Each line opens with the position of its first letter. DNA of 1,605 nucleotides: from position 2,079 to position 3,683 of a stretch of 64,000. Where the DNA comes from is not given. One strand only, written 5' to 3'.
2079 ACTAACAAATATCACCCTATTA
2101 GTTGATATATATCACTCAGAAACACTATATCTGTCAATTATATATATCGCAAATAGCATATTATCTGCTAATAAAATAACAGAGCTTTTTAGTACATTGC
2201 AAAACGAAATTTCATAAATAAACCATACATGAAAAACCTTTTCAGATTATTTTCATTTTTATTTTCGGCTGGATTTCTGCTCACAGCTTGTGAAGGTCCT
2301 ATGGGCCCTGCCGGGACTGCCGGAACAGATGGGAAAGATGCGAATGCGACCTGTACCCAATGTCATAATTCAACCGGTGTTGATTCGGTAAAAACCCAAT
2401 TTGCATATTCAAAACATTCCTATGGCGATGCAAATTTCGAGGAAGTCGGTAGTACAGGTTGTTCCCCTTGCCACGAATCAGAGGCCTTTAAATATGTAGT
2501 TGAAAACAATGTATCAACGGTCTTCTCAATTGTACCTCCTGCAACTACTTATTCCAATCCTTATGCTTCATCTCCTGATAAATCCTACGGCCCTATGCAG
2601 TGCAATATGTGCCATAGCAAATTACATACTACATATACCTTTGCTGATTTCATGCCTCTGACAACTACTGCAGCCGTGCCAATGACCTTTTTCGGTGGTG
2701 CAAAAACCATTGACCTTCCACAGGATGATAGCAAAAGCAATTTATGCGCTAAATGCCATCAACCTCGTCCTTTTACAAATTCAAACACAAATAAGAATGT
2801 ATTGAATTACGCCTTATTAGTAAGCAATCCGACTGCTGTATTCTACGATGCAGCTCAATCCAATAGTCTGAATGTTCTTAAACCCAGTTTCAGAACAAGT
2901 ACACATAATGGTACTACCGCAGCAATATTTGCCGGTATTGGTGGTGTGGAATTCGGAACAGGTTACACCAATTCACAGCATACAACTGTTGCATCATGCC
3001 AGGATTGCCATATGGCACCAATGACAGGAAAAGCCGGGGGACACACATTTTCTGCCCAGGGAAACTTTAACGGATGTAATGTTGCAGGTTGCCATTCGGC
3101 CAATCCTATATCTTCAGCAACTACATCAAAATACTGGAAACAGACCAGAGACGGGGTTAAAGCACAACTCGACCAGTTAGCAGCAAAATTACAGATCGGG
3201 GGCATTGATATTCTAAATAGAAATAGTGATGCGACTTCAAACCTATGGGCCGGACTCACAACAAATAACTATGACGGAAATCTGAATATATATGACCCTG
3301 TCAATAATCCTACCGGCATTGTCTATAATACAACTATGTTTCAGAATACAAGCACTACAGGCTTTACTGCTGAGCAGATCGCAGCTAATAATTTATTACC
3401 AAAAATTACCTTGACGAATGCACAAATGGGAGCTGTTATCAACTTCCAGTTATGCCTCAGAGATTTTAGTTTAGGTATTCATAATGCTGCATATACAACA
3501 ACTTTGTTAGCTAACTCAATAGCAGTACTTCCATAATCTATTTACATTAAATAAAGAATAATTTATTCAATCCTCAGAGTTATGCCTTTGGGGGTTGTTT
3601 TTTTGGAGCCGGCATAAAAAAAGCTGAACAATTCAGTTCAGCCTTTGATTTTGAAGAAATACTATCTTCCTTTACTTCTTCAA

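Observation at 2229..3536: Multihaem lipoprotein with a collagen-like GXY tether and a possible CX4CH haem site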

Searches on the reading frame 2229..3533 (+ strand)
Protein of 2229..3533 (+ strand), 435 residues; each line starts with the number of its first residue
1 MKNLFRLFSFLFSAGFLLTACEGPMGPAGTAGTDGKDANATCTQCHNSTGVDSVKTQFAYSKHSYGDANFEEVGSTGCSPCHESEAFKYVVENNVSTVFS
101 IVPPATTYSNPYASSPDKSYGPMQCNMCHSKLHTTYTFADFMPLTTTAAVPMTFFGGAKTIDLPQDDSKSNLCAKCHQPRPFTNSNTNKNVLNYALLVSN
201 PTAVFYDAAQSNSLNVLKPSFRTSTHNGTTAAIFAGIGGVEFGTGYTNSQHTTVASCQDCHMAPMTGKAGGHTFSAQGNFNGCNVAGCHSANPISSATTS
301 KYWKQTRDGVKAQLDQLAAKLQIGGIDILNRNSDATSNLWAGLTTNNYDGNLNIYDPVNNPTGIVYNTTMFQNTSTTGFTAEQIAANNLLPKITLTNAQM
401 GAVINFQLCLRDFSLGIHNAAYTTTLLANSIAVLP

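Call 3: search_protein_families(library=pfam, proteins=[window:2229-3533:+], max_evalue=0.01)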
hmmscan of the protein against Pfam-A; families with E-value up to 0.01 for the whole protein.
window:2229-3533:+ (435 aa): 4 families
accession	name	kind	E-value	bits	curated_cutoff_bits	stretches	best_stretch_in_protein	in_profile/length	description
PF14522.11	Cytochrome_C7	-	1.2e-07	31.9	24.8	1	38-87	12-53/67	Cytochrome c7 and related cytochrome c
PF02335.20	Cytochrom_C552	-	1.4e-06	28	24.1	1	107-274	110-262/438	Cytochrome c552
PF22113.1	Mtrc-MtrF_II-IV_dom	-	0.00012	22.1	30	1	38-88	119-169/176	Outer membrane cytochrome MtrC/MtrF-like, domains II/IV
PF02085.21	Cytochrom_CIII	-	0.00029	21.6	22.9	0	34-86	41-86/101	Class III cytochrome C family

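Call 4: search_protein_families(library=ncbifam, proteins=[window:2229-3533:+], max_evalue=0.01)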
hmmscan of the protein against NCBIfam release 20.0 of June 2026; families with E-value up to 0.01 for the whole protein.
window:2229-3533:+ (435 aa): 1 family
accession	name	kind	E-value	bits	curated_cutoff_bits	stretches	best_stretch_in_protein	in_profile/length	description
TIGR04257.1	nanowire_3heme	domain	0.0051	16.9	40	0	247-292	16-61/75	c(7)-type cytochrome triheme domain-containing protein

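Call 5: search_solved_structures(query=window:2229-3533:+, max_evalue=10, show_alignments=3)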
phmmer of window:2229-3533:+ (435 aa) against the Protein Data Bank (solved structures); distinct sequences matched with E-value up to 10: 2.
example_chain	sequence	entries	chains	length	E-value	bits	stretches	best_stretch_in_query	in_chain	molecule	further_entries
1rwj_A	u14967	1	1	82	1.2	11.2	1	245-297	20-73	Cytochrome c family protein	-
3sxq_A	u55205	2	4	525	3.2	9.9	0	35-86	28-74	Eight-heme nitrite reductase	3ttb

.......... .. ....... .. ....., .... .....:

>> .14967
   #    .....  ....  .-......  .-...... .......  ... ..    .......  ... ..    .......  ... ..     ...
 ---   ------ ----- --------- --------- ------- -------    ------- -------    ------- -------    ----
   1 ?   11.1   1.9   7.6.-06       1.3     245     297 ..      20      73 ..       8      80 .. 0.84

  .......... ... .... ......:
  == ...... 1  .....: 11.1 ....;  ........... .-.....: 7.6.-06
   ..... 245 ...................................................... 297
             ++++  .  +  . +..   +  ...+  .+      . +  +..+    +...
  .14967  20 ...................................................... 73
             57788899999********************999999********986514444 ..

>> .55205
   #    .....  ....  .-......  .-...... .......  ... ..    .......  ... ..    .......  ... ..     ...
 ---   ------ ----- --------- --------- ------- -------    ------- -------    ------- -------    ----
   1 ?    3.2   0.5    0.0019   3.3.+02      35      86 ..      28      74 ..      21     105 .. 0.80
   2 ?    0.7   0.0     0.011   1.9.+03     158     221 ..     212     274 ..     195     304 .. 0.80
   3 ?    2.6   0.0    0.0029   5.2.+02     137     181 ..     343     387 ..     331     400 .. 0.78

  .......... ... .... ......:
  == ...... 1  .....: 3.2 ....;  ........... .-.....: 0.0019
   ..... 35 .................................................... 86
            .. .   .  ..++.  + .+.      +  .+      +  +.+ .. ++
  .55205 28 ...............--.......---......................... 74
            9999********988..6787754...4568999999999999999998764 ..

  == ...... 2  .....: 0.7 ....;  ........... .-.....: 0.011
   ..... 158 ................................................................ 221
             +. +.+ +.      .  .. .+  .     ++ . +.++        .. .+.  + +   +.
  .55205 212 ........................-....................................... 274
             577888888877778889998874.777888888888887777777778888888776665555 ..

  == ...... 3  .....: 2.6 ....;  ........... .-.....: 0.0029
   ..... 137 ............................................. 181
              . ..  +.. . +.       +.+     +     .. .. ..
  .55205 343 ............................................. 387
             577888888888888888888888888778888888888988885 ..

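Call 6: find_homologous_proteins(query=window:2229-3533:+, max_evalue=0.001)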
Query window:2229-3533:+ (435 aa): 1321 proteins with E <= 0.001 among 6842 candidates; the best 120 are listed.
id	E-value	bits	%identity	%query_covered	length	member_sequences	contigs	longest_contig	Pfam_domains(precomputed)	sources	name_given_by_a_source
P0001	3.7e-288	973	98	100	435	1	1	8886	PF02335.21,PF14522.12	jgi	jgi:hypothetical protein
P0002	2.8e-285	964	97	100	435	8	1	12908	PF02335.21,PF14522.12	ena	-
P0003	1.7e-256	869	88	100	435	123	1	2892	PF14522.12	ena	-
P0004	9.8e-256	866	87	100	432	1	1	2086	PF14522.12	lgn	-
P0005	3.9e-254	861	87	100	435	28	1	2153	PF14522.12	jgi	-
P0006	5.4e-250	848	85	100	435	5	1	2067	-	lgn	-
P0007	1.4e-249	846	84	100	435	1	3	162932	PF02085.22,PF14522.12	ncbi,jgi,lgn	jgi:hypothetical protein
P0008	7.4e-248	841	84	100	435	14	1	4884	PF14522.12,PF22113.2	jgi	jgi:hypothetical protein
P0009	3.0e-244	829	83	100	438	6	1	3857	PF02085.22,PF14522.12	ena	-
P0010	3.0e-243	825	82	100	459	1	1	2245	PF14522.12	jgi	jgi:hypothetical protein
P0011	7.0e-243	824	83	100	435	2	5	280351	PF02085.22,PF14522.12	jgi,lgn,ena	jgi:hypothetical protein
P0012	1.0e-241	820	83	100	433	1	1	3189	PF02335.21,PF14522.12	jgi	jgi:hypothetical protein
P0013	4.9e-239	811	87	94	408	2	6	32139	PF02335.21,PF14522.12,PF22113.2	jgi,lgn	jgi:hypothetical protein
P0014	2.1e-235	800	82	100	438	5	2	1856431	PF14522.12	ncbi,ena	-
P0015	1.4e-229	780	79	100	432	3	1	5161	PF02085.22,PF14522.12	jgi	jgi:hypothetical protein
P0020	1.7e-221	754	76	100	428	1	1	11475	PF02085.22,PF14522.12,PF22113.2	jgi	jgi:hypothetical protein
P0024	2.2e-216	737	75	100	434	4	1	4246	PF22113.2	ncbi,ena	-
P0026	1.5e-213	728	74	100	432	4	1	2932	PF14522.12,PF22113.2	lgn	-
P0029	5.2e-202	689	71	100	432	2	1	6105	PF14522.12,PF22113.2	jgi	jgi:hypothetical protein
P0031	1.9e-200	684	70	100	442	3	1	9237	PF02335.21,PF14522.12,PF22113.2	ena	-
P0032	4.6e-199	680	71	100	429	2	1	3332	PF02335.21,PF14522.12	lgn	-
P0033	2.7e-198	677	68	100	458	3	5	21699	PF14522.12,PF22113.2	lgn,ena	-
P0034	2.7e-198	677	69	100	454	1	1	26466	PF14522.12,PF22113.2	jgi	jgi:hypothetical protein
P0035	4.6e-196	670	70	100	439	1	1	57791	PF02335.21,PF14522.12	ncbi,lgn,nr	ncbi:MAG: ammonia-forming cytochrome c nitrite reductase subunit c552 [Bacteroidia bacterium]|nr:amm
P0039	3.1e-193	661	68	100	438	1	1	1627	PF14522.12,PF22113.2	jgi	jgi:hypothetical protein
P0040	1.8e-192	658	72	94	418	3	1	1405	PF02335.21,PF14522.12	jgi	jgi:hypothetical protein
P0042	1.1e-190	652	68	100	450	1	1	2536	PF02335.21,PF14522.12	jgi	jgi:hypothetical protein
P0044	4.8e-190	650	68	100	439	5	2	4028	PF02335.21,PF14522.12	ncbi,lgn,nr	ncbi:MAG: ammonia-forming cytochrome c nitrite reductase subunit c552 [Bacteroidales bacterium]|nr:a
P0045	3.8e-189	647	68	100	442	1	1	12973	PF02335.21,PF14522.12,PF22113.2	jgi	jgi:hypothetical protein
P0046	6.0e-189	646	67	100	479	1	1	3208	PF02335.21,PF14522.12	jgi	jgi:hypothetical protein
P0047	6.3e-189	646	67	100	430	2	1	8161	PF14537.12,PF02335.21,PF14522.12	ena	-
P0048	7.8e-189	646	68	100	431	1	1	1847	PF02085.22,PF02335.21,PF14522.12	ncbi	-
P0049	2.5e-188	644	67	100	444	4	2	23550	PF02335.21,PF14522.12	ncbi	ncbi:MAG: ammonia-forming cytochrome c nitrite reductase subunit c552 [Bacteroidota bacterium]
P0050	2.8e-188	644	68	100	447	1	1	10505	PF02335.21,PF14522.12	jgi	-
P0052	4.1e-186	637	66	100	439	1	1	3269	PF14522.12,PF22113.2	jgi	jgi:hypothetical protein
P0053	1.2e-185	636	65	100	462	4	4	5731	PF14522.12,PF22113.2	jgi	jgi:hypothetical protein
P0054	7.0e-185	633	64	100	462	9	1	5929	PF14522.12,PF22113.2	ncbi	-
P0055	2.8e-184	631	65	100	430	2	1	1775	PF14537.12,PF02335.21,PF14522.12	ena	-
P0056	1.9e-183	628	65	96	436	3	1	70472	PF02335.21,PF14522.12,PF22113.2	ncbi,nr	ncbi:MAG: hypothetical protein HXX16_16370 [Bacteroidales bacterium]|nr:hypothetical protein [Bacter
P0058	4.6e-182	624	64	100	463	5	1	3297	PF02335.21,PF14522.12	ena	-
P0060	4.7e-180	617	65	100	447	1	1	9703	PF02335.21,PF14522.12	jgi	jgi:hypothetical protein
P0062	5.8e-180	617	64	100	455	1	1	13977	PF02335.21,PF14522.12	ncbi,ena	-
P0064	1.1e-179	616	64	100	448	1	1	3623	PF14522.12,PF22113.2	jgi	jgi:hypothetical protein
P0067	2.3e-178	612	62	97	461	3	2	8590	PF02335.21,PF14522.12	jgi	-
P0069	1.6e-176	606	63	100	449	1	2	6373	PF02335.21,PF14522.12,PF22113.2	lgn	-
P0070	7.6e-176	603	63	96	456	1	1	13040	PF02335.21,PF14522.12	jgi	jgi:hypothetical protein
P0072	2.5e-175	602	63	100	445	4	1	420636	PF02335.21,PF14522.12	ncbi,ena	-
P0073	2.7e-175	601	62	100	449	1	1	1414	PF02335.21,PF14522.12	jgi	-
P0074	3.1e-175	601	62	100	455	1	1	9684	PF02335.21,PF14522.12,PF22113.2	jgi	jgi:hypothetical protein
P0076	2.5e-174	598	63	100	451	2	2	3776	PF14522.12,PF22113.2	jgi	jgi:hypothetical protein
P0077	8.0e-174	597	61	100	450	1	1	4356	PF02335.21,PF14522.12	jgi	jgi:hypothetical protein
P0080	1.8e-173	596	62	100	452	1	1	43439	PF02335.21,PF14522.12,PF22113.2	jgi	jgi:hypothetical protein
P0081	3.2e-173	595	63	100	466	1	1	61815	PF14522.12,PF22113.2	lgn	-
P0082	4.3e-173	594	61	100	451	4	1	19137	PF02335.21,PF14522.12,PF22113.2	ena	-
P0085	1.1e-172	593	61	100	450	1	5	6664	PF02335.21,PF14522.12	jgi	jgi:hypothetical protein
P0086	3.0e-172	591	64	100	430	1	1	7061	PF14537.12,PF14522.12,PF22113.2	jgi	jgi:hypothetical protein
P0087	8.3e-172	590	61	100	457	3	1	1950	PF02335.21,PF14522.12,PF22113.2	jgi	jgi:hypothetical protein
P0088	1.3e-171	589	63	100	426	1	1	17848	PF09699.16,PF14537.12,PF02335.21,PF14522.12,PF22113.2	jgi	jgi:hypothetical protein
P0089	3.9e-171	588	63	100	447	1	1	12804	PF09699.16,PF14537.12,PF02085.22,PF02335.21,PF14522.12,PF22113.2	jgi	jgi:hypothetical protein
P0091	5.2e-171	587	61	100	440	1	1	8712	PF02085.22,PF02335.21,PF14522.12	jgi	jgi:hypothetical protein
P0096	3.5e-170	585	60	100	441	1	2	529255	PF02335.21,PF14522.12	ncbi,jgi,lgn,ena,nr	ncbi:MAG TPA: ammonia-forming cytochrome c nitrite reductase subunit c552 [Bacteroidales bacterium]|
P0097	5.7e-170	584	61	100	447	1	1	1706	PF14537.12,PF02085.22,PF14522.12,PF22113.2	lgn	-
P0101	8.0e-169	580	61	100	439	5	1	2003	PF14522.12,PF22113.2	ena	-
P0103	9.5e-169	580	62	96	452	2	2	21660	PF02335.21,PF14522.12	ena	-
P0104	1.3e-168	580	60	100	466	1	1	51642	PF02335.21,PF14522.12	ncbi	-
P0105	8.3e-168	577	62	100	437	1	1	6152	PF02085.22,PF14522.12,PF22113.2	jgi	jgi:hypothetical protein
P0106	1.1e-167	576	61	98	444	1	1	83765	PF02085.22,PF02335.21,PF14522.12,PF22113.2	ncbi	-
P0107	1.9e-166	572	60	100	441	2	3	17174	PF02335.21,PF14522.12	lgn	-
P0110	1.9e-165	569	59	100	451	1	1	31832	PF02335.21,PF14522.12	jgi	jgi:hypothetical protein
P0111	2.5e-165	569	60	96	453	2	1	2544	PF02335.21,PF14522.12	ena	-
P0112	4.6e-165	568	61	100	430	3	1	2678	PF14522.12,PF22113.2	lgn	-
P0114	1.4e-164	566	61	100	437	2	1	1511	PF14522.12,PF22113.2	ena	-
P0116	7.6e-164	564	60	96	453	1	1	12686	PF02335.21,PF14522.12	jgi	-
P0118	2.4e-163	562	61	100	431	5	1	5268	PF03264.20,PF02085.22,PF02335.21,PF14522.12,PF22113.2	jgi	jgi:hypothetical protein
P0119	7.8e-162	557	61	99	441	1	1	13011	PF14522.12,PF22113.2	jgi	jgi:hypothetical protein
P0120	2.5e-161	555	58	98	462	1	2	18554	PF02335.21,PF22113.2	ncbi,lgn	ncbi:MAG: ammonia-forming cytochrome c nitrite reductase subunit c552 [Bacteroidales bacterium]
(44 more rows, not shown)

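Call 11: search_solved_structures(query=A1, max_evalue=10, show_alignments=4)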
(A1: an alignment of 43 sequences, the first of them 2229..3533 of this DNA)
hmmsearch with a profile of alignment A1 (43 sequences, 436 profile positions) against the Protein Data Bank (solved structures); distinct sequences matched with E-value up to 10: 8.
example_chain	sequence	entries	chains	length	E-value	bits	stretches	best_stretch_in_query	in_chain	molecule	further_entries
6v0a_A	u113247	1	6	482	0.0095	18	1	123-292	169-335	Nitrite reductase (cytochrome; ammonia-forming)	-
8rv0_Y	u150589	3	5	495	0.024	16.7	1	155-353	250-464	Octaheme cytochrome c nitrite reductase | Octaheme nitrite c cytochrome c reductase | Octaheme nitrite reductase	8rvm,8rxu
2ozy_A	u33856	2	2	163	1.4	10.9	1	250-291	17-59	Cytochrome c-type protein nrfB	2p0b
8hkx_AS8E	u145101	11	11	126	1.7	10.6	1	305-400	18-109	30S ribosomal protein S8e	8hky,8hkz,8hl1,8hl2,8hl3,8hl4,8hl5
3ubr_A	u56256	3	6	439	3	9.8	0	253-292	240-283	Cytochrome c-552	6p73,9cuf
3sj1_X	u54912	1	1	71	6.5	8.7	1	34-83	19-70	CYTOCHROME C7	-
3sel_X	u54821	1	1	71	8.5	8.3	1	34-83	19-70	CYTOCHROME C7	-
1rwj_A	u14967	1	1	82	9.3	8.2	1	244-297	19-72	Cytochrome c family protein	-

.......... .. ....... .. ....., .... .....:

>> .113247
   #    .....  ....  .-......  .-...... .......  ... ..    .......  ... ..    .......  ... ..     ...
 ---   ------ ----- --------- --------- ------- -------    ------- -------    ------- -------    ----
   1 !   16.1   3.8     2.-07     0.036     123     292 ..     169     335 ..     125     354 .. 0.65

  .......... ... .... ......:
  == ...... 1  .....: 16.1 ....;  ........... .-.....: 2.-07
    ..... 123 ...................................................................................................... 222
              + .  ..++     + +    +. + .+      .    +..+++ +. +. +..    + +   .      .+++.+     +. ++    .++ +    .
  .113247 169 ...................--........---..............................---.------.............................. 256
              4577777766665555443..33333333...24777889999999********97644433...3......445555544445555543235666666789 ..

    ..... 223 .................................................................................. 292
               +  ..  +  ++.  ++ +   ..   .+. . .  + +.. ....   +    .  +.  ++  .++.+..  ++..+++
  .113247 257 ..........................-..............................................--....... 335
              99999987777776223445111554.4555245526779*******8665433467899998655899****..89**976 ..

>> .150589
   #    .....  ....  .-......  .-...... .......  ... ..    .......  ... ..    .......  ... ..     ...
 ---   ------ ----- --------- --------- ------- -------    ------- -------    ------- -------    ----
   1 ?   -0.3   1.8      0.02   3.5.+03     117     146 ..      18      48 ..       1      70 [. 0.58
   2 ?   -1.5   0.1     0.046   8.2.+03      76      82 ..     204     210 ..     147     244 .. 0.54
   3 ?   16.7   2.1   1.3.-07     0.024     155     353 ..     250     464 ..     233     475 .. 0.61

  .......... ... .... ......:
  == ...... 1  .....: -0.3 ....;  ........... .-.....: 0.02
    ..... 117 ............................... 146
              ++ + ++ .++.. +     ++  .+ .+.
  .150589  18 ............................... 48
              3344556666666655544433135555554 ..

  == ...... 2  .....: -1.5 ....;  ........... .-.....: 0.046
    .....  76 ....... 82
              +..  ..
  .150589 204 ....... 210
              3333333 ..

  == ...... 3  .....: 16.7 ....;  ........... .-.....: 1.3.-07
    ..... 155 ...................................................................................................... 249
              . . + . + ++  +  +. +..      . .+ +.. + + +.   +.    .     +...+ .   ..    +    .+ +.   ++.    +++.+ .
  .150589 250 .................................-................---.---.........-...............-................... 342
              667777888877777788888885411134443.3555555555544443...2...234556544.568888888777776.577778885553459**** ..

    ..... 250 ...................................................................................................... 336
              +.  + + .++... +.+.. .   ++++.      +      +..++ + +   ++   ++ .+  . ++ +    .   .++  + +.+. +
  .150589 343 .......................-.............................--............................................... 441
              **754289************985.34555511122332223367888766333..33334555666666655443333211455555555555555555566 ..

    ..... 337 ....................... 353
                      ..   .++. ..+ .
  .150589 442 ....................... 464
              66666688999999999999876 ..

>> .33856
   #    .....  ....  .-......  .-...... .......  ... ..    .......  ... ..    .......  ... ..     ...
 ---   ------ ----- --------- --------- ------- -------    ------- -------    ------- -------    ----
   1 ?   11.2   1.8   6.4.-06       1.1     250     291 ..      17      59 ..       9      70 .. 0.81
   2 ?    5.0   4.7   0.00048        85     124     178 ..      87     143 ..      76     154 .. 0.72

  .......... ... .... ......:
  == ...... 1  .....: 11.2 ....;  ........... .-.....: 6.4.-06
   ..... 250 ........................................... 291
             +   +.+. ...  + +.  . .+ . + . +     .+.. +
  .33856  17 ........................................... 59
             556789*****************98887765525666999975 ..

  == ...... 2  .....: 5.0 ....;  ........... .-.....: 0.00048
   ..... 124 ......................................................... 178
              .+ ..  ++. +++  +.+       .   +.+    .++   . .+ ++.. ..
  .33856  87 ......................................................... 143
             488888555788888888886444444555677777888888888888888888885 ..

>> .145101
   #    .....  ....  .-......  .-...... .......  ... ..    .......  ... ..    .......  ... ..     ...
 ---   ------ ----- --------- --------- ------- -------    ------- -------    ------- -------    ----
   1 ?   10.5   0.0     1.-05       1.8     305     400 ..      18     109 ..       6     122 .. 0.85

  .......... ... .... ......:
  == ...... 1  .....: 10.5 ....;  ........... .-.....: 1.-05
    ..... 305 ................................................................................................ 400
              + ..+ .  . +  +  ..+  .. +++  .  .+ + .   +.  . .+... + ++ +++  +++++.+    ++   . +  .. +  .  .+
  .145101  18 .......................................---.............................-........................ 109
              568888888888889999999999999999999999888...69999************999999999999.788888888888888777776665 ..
